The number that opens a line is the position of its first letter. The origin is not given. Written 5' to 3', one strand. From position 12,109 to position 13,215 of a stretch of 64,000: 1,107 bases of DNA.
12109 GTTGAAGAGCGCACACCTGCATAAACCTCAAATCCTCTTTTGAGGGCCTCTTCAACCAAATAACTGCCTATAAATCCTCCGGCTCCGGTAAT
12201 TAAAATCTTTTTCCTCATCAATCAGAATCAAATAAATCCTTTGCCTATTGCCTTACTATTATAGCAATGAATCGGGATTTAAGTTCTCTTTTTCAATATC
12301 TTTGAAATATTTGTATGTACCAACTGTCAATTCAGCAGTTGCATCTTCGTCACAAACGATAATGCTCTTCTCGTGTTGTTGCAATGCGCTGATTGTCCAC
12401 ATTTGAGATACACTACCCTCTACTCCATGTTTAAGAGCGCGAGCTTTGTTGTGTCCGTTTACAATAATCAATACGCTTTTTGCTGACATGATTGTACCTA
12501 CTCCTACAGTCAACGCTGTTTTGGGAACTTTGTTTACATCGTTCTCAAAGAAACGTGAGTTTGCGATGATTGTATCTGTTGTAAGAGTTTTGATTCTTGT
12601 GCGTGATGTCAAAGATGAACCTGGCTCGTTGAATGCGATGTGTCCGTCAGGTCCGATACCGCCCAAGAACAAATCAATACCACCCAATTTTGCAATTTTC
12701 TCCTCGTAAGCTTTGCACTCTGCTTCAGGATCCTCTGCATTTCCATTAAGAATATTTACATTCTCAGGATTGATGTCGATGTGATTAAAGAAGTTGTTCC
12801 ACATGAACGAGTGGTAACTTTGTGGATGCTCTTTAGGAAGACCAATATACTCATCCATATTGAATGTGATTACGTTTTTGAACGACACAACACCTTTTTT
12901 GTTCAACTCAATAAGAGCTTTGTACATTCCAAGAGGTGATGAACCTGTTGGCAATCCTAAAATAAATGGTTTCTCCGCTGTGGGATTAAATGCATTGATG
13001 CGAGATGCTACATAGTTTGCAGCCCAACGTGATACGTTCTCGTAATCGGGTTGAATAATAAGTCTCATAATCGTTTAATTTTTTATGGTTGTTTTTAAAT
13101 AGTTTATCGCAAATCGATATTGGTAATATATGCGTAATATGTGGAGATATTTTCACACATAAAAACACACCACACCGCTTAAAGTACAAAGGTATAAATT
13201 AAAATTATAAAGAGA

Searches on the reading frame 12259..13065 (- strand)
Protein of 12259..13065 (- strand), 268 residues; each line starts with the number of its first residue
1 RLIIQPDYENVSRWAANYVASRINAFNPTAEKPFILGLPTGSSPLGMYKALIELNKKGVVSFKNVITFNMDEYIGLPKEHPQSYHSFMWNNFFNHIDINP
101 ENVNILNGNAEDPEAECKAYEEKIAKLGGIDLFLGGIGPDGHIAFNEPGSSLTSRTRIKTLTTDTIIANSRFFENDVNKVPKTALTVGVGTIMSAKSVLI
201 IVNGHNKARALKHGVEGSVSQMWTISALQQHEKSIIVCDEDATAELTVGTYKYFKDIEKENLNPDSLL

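Call 83: search_protein_families(library=pfam, proteins=[window:12259-13065:-], max_evalue=0.00001)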
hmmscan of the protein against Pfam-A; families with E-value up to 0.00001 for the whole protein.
window:12259-13065:- (268 aa): 1 family
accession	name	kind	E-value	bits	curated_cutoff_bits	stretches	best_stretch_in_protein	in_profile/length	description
PF01182.26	Glucosamine_iso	-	1.6e-23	84.2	27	1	7-233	2-221/225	Glucosamine-6-phosphate isomerases/6-phosphogluconolactonase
